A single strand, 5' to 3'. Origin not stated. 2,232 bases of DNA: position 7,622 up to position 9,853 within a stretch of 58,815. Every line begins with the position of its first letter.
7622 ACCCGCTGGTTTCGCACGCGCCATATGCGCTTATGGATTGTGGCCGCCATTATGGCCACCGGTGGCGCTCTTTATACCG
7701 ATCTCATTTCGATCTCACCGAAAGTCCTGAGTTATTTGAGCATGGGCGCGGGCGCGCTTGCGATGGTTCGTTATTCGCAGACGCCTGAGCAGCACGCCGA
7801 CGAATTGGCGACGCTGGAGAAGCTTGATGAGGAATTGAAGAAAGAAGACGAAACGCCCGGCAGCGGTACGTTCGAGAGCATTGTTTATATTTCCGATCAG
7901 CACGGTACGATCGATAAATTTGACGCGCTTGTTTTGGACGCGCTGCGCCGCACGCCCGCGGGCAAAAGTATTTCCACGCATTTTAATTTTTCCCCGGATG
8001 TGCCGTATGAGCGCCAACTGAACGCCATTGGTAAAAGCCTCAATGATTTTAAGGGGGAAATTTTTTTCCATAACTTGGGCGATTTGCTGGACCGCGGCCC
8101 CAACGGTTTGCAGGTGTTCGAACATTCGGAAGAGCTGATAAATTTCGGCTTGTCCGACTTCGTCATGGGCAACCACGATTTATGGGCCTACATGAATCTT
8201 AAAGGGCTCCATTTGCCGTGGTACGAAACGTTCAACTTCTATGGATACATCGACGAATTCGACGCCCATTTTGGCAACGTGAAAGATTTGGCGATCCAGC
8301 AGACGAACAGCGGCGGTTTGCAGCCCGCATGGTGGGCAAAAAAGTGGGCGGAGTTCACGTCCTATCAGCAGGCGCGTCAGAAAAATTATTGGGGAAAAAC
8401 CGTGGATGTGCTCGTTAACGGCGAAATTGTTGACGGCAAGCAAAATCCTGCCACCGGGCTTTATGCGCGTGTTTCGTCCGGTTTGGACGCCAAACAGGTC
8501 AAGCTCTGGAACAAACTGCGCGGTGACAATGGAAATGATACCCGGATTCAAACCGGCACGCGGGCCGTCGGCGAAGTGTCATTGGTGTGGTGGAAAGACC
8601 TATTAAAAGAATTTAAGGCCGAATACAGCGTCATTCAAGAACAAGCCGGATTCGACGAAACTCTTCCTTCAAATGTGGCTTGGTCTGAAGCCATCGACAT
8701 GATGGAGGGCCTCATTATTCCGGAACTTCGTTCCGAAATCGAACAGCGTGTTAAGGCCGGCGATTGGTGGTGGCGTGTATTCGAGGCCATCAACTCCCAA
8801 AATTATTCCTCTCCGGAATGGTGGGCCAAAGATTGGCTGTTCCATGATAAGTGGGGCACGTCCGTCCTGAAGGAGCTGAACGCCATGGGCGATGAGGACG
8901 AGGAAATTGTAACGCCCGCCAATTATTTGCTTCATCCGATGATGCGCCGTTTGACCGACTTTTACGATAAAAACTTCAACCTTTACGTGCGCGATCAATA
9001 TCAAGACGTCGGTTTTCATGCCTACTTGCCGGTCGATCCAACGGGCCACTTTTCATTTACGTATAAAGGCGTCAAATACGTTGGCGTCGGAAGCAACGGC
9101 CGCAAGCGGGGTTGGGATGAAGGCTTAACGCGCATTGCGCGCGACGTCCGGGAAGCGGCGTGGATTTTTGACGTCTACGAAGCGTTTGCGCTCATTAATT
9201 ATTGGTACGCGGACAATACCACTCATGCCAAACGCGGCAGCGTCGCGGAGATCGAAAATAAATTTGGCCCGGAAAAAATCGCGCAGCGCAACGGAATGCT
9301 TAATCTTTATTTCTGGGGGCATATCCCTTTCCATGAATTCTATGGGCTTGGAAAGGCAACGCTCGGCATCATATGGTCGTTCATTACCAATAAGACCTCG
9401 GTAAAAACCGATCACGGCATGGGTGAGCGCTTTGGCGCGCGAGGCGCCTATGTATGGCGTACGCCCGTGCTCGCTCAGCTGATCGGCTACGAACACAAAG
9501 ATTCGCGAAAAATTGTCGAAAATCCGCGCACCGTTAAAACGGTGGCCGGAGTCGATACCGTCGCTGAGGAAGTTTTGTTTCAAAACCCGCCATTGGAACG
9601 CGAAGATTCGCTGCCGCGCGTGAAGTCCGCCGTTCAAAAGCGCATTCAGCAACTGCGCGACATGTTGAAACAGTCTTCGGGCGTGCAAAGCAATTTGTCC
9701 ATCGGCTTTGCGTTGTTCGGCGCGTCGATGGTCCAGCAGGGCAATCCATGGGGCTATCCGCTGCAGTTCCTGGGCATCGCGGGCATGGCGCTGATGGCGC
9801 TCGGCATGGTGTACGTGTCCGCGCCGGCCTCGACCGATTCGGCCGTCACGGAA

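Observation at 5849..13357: Giant membrane-tethered fusion of ChaN/Tiki-like, class-3 FBPase-like and GT35 glucan-phosphorylase-like modules separated by TM hairpins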

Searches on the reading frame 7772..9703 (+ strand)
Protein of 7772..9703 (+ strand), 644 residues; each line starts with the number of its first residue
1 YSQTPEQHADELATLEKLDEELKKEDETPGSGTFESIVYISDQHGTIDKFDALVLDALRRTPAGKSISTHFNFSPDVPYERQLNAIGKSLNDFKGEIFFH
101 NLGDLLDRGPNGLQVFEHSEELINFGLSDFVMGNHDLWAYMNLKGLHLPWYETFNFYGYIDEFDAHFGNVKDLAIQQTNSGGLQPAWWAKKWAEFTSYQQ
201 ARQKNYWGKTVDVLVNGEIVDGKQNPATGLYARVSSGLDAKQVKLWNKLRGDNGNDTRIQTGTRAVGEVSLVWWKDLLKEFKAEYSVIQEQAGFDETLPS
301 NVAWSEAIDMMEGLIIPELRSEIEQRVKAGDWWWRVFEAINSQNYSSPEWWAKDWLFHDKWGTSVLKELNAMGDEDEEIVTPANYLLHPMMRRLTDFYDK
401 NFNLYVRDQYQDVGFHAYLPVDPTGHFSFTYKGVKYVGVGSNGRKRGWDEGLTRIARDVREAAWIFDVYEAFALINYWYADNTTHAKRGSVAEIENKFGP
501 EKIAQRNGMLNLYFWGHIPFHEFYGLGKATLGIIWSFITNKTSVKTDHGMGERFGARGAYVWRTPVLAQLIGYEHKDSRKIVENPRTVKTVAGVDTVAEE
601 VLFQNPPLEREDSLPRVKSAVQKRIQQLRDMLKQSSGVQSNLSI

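Call 17: search_protein_families(library=pfam, proteins=[window:7772-9703:+], max_evalue=5)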
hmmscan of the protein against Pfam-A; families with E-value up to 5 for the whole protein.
window:7772-9703:+ (644 aa): 2 families
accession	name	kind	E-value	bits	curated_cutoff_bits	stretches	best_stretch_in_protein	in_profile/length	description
PF00149.33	Metallophos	-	0.00022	22.2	21.5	1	37-190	3-142/191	Calcineurin-like phosphoesterase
PF06874.16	FBPase_2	-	0.16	10.6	27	1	99-137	187-222/639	Firmicute fructose-1,6-bisphosphatase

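Call 18: find_homologous_proteins(query=window:7772-9703:+, max_evalue=0.1)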
Query window:7772-9703:+ (644 aa): 18 proteins with E <= 0.1 among 8000 candidates.
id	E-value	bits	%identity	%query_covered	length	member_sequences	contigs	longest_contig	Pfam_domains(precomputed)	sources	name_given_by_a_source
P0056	1.4e-172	594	45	97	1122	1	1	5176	PF02599.22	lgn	-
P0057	1.5e-150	521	43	97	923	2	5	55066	-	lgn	-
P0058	4.4e-142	493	44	91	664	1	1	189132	PF00149.34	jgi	-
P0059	9.3e-138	479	44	89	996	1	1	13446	-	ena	-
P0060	8.2e-137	476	42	94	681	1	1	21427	-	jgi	jgi:hypothetical protein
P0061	9.2e-137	475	41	97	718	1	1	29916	-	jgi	-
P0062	1.0e-135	472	43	86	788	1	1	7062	PF00149.34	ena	-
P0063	4.5e-135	470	44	87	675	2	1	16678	-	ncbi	ncbi:MAG: hypothetical protein QMB52_10055 [Propionivibrio sp.]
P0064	1.9e-134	468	43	93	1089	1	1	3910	-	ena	-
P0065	2.5e-134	467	40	94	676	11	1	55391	PF00149.34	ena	-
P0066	4.4e-132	460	42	90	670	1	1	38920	PF00149.34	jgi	jgi:hypothetical protein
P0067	3.8e-131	457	42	88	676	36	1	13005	PF00149.34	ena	-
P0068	2.1e-130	454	41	91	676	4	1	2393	PF00149.34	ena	-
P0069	3.1e-130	454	41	91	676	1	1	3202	PF00149.34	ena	-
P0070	4.7e-129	450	42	93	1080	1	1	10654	PF00149.34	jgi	jgi:hypothetical protein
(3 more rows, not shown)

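Call 20: search_solved_structures(query=A1, max_evalue=1, show_alignments=2)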
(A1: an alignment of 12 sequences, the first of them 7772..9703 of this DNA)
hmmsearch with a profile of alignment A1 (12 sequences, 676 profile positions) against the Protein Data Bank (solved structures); distinct sequences matched with E-value up to 1: 7.
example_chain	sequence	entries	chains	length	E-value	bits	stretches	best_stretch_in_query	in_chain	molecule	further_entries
4j6o_A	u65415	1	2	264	0.0017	20.2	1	149-192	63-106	Metallophosphoesterase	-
8q5h_5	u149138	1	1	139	0.052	15.3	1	419-518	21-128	Kinetochore protein Spc25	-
4fo5_A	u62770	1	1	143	0.083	14.7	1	506-550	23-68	thioredoxin-like protein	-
2ve7_A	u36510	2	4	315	0.62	11.8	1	419-517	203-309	KINETOCHORE PROTEIN HEC1, KINETOCHORE PROTEIN SPC25 | NDC80-SPC25 chimera protein, Chain B from PDB 2VE7 (Ndc80 bonsai)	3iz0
9olz_A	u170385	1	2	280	0.78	11.4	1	148-192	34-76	Bis(5'-nucleosyl)-tetraphosphatase [symmetrical]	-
2dfj_A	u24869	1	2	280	0.78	11.4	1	148-192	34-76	diadenosinetetraphosphatase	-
9ojd_A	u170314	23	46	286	0.81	11.4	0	148-192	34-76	Bis(5'-nucleosyl)-tetraphosphatase [symmetrical] | Bis(5'-nucleosyl)-tetraphosphatase, symmetrical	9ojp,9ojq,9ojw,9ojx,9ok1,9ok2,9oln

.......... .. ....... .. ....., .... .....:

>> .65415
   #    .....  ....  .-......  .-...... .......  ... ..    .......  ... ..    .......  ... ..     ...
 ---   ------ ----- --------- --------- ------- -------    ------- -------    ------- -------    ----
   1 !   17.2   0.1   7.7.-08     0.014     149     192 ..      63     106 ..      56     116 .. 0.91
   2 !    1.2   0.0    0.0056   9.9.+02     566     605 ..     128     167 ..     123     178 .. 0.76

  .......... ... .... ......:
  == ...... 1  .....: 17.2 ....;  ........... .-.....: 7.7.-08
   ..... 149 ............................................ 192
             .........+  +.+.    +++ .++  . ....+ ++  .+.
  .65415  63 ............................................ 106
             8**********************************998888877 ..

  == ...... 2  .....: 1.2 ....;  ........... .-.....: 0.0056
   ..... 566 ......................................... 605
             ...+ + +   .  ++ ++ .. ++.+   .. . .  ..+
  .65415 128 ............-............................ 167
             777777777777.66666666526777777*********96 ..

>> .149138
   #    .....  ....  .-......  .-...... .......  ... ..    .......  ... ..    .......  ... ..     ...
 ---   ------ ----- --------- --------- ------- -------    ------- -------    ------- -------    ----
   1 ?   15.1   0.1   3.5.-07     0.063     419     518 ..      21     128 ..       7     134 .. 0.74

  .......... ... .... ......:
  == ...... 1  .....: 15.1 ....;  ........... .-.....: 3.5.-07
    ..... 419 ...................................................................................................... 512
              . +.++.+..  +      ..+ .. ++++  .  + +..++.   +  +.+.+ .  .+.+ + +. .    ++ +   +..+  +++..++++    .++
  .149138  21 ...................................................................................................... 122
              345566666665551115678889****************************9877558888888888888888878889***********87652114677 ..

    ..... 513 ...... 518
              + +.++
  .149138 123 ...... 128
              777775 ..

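Call 21: search_protein_families(library=pfam, alignment_id=A1, max_evalue=5)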
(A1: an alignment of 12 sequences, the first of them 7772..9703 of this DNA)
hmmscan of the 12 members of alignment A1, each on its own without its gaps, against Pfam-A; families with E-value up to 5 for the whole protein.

A. member 1, window:7772-9703:+ (644 aa): 2 families
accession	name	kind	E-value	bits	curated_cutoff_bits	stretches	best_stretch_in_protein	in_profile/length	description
PF00149.33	Metallophos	-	0.00022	22.2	21.5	1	37-190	3-142/191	Calcineurin-like phosphoesterase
PF06874.16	FBPase_2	-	0.16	10.6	27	1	99-137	187-222/639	Firmicute fructose-1,6-bisphosphatase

B. families by the number of members that match (of 12 scanned): 5 families
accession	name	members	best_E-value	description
PF00149.33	Metallophos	12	5.3e-07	Calcineurin-like phosphoesterase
PF06874.16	FBPase_2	7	0.0012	Firmicute fructose-1,6-bisphosphatase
PF00583.31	Acetyltransf_1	1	0.01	Acetyltransferase (GNAT) family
PF21627.2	BTH_I2711-like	1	0.13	Uncharacterized protein BTH_I2711-like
PF12477.13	TraW_N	1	0.52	Sex factor F TraW protein N terminal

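Call 62: predict_structure(alignment_id=A1)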
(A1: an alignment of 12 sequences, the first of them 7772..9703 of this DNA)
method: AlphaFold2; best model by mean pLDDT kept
length: 644 residues; sequences in the alignment: 12
mean_pLDDT: 77.2   pTM: 0.79
mean pLDDT of the five models: 77.2, 70.9, 67.7, 61.6, 49.8
residues with pLDDT >= 90: 149; 70-90: 313; 50-70: 135; < 50: 47
segments of 3 or more residues with pLDDT < 50: 253-267, 440-444, 480-488, 549-553, 639-644
pLDDT, mean of each block of 10 residues (from residue 1): 67 92 92 88 74 94 93 92 95 93 71 88 93 81 86 79 88 83 81 83 75 83 80 86 82 41 48 88 94 90 93 90 91 88 69 76 84 79 89 91 83 69 70 71 56 78 65 56 44 63 65 52 57 56 56 63 88 81 78 59 77 87 87 69 39
secondary structure, 60 per line:
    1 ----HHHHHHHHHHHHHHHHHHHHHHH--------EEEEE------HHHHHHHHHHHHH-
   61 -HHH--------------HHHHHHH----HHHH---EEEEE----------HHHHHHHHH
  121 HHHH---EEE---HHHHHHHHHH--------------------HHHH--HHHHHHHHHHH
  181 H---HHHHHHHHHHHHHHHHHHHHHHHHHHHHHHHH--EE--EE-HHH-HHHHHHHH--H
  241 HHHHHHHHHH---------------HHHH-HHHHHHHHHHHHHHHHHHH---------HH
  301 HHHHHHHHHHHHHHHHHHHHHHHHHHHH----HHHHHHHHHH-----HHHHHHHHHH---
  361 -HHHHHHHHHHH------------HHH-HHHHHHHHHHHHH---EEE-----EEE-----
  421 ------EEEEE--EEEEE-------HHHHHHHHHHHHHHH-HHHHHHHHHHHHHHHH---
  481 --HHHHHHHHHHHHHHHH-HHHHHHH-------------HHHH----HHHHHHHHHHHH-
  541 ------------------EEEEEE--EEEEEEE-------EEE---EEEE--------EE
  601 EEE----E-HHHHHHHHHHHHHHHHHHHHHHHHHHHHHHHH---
elements in order: H5-27 E36-40 H47-59 H79-85 H90-93 E97-101 H112-124 E128-130 H134-143 H164-167 H170-181 H185-216 H230-237 H240-250 H266-269 H271-289 H299-328 H333-342 H348-357 H362-372 H389-401 E405-407 E413-415 E427-431 E434-438 H446-460 H462-477 H483-498 H500-506 H520-523 H528-539 E559-564 E567-573 E581-583 E587-590 E599-603 H610-641

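Call 65: fold_search(model_id=the predicted structure, library=pdb)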
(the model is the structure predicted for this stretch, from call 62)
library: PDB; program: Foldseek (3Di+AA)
matches with E <= 10: 215; with E <= 0.001: 1
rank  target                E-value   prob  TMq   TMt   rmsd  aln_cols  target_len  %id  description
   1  9a7j_A                1.1e-05  1.00  0.30  0.30  16.7       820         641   12  Integrative model of F16PC-GLPD by crosslinking MS and deep learning (released 2024-09-18)
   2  3icf_B                4.2e-02  0.89  0.10  0.19  16.8       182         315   16  Structure of Protein serine/threonine phosphatase from Saccharomyces cerevisiae with similarity to human phosphatase P (released 2009-08-25)
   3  9ojd_A                7.9e-02  0.97  0.11  0.25  12.8       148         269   18  Crystal structure of E. coli diadenosine tetraphosphate hydrolase (ApaH) (released 2025-09-03)
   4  4j6o_B                1.3e-01  0.97  0.12  0.29  12.1       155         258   17  Crystal Structure of the Phosphatase Domain of C. thermocellum (Bacterial) PnkP (released 2013-04-10)
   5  5ui1_B                1.3e-01  0.66  0.10  0.19  16.4       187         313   16  Crystal Structure of Human Protein Phosphatase 5C (PP5C) in complex with a triazole inhibitor (released 2018-01-17)
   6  3h64_D                1.5e-01  0.47  0.09  0.18  16.9       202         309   17  Catalytic domain of human Serine/Threonine Phosphatase 5 (PP5c) with two Mn2+ atoms complexed with endothall (released 2009-09-29)
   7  5hpe                  1.7e-01  0.57  0.09  0.17  16.1       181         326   16  Phosphatase domain of PP5 bound to a phosphomimetic Cdc37 substrate peptide (released 2016-07-27)
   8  4zvz_C                1.7e-01  0.41  0.09  0.18  17.7       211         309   16  Co-crystal structures of PP5 in complex with 5-methyl-7-oxabicyclo[2.2.1]heptane-2,3-dicarboxylic acid (released 2016-04-27)
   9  3p71_C                2.1e-01  0.47  0.09  0.18  16.2       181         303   17  Crystal structure of the complex of LCMT-1 and PP2A (released 2011-02-16)
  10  4zx2                  2.1e-01  0.41  0.09  0.17  17.3       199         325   16  Co-crystal structures of PP5 in complex with 5-methyl-7-oxabicyclo[2.2.1]heptane-2,3-dicarboxylic acid (released 2016-04-27)
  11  4j6o_A                2.2e-01  0.87  0.11  0.26  13.8       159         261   18  Crystal Structure of the Phosphatase Domain of C. thermocellum (Bacterial) PnkP (released 2013-04-10)
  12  5ui1_D                2.2e-01  0.47  0.10  0.19  17.2       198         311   16  Crystal Structure of Human Protein Phosphatase 5C (PP5C) in complex with a triazole inhibitor (released 2018-01-17)
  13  5w0w_C                2.6e-01  0.28  0.08  0.16  16.4       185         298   17  Crystal structure of Protein Phosphatase 2A bound to TIPRL (released 2018-01-17)
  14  1wao_1                3.0e-01  0.47  0.10  0.13  16.0       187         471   17  PP5 structure (released 2005-02-22)
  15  5ui1_C                3.0e-01  0.33  0.09  0.17  17.1       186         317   17  Crystal Structure of Human Protein Phosphatase 5C (PP5C) in complex with a triazole inhibitor (released 2018-01-17)
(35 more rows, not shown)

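Call 83: find_encoding_contigs(protein=P0065, flank=7000, max_places=2)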
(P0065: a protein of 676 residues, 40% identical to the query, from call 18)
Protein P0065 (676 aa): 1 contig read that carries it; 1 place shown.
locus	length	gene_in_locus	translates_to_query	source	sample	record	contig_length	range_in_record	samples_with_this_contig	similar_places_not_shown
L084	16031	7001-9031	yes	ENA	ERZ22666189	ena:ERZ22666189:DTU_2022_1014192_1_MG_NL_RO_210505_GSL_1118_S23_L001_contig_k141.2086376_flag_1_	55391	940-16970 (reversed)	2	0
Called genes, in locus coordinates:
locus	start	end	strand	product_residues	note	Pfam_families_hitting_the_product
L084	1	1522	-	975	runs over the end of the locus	PF09084:NMT1, PF00989:PAS (faint), PF08447:PAS_3 (faint), PF13426:PAS_9 (faint), PF08448:PAS_4, PF13185:GAF_2, PF00990:GGDEF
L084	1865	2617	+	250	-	PF00480:ROK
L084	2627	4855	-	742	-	PF13328:HD_4, PF04607:RelA_SpoT, PF02824:TGS, PF19296:RelA_AH, PF28438:RelA_RIS, PF01842:ACT (faint), PF13291:ACT_4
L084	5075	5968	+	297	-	PF00892:EamA, PF03151:TPT (faint), PF06027:SLC35F, PF00892:EamA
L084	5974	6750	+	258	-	PF06167:Peptidase_M90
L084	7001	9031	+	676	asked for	PF00149:Metallophos (faint)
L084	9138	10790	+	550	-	PF00672:HAMP (faint), PF00015:MCPsignal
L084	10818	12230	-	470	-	PF01565:FAD_binding_4, PF02913:FAD-oxidase_C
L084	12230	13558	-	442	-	PF00919:UPF0004, PF04055:Radical_SAM, PF18693:TRAM_2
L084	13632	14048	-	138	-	PF16747:Adhesin_E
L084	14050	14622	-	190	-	PF07879:PHB_acc_N, PF05233:PHB_acc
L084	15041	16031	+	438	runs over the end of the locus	PF00270:DEAD, PF04851:ResIII (weak), PF00271:Helicase_C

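Call 84: find_encoding_contigs(protein=P0066, flank=7000, max_places=2)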
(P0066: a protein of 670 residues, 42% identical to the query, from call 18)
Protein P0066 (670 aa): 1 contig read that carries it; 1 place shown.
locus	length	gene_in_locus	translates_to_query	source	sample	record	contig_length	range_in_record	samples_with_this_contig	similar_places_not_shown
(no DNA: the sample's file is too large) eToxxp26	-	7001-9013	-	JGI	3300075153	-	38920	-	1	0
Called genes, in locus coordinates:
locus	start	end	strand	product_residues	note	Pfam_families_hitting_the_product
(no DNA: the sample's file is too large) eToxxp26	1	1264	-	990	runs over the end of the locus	PF02743:dCache_1, PF22588:dCache_1_like (weak), PF12860:PAS_7, PF00989:PAS (weak), PF08448:PAS_4, PF00512:HisKA (weak), PF02518:HATPase_c, PF00072:Response_reg, +2 more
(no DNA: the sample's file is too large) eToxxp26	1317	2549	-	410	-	PF00072:Response_reg (faint), PF00563:EAL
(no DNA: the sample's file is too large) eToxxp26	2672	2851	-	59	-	-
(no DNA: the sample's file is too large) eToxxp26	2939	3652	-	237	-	-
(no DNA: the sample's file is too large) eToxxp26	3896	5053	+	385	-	PF25919:BSH_CusB (faint), PF25917:BSH_RND, PF25973:BSH_CzcB (weak), PF25954:Beta-barrel_RND_2, PF25963:Beta-barrel_AAEA, PF25990:Beta-barrel_YknX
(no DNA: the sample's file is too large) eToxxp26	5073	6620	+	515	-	PF06609:TRI12 (weak), PF00083:Sugar_tr, PF07690:MFS_1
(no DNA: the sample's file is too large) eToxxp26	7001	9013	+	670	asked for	PF00149:Metallophos (weak)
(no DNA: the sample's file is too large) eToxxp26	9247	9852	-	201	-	PF20305:pYEATS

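Call 92: search_solved_structures(query=A1, max_evalue=10, show_alignments=0)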
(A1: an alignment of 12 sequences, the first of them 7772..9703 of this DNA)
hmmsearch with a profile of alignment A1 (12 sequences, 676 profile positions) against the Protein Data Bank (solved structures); distinct sequences matched with E-value up to 10: 9.
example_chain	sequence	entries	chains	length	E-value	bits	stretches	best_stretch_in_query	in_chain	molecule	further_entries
4j6o_A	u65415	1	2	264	0.0017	20.2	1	149-192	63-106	Metallophosphoesterase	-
8q5h_5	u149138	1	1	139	0.052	15.3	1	419-518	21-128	Kinetochore protein Spc25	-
4fo5_A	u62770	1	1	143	0.083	14.7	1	506-550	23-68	thioredoxin-like protein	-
2ve7_A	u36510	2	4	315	0.62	11.8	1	419-517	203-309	KINETOCHORE PROTEIN HEC1, KINETOCHORE PROTEIN SPC25 | NDC80-SPC25 chimera protein, Chain B from PDB 2VE7 (Ndc80 bonsai)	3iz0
9olz_A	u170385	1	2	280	0.78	11.4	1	148-192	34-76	Bis(5'-nucleosyl)-tetraphosphatase [symmetrical]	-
2dfj_A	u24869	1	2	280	0.78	11.4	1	148-192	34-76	diadenosinetetraphosphatase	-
9ojd_A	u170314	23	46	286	0.81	11.4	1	148-192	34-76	Bis(5'-nucleosyl)-tetraphosphatase [symmetrical] | Bis(5'-nucleosyl)-tetraphosphatase, symmetrical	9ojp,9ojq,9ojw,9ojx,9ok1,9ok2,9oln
3jw4_A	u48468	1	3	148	1.2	10.8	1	574-627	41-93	Transcriptional regulator, MarR/EmrR family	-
1ovm_A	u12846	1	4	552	2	10.1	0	530-589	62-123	Indole-3-pyruvate decarboxylase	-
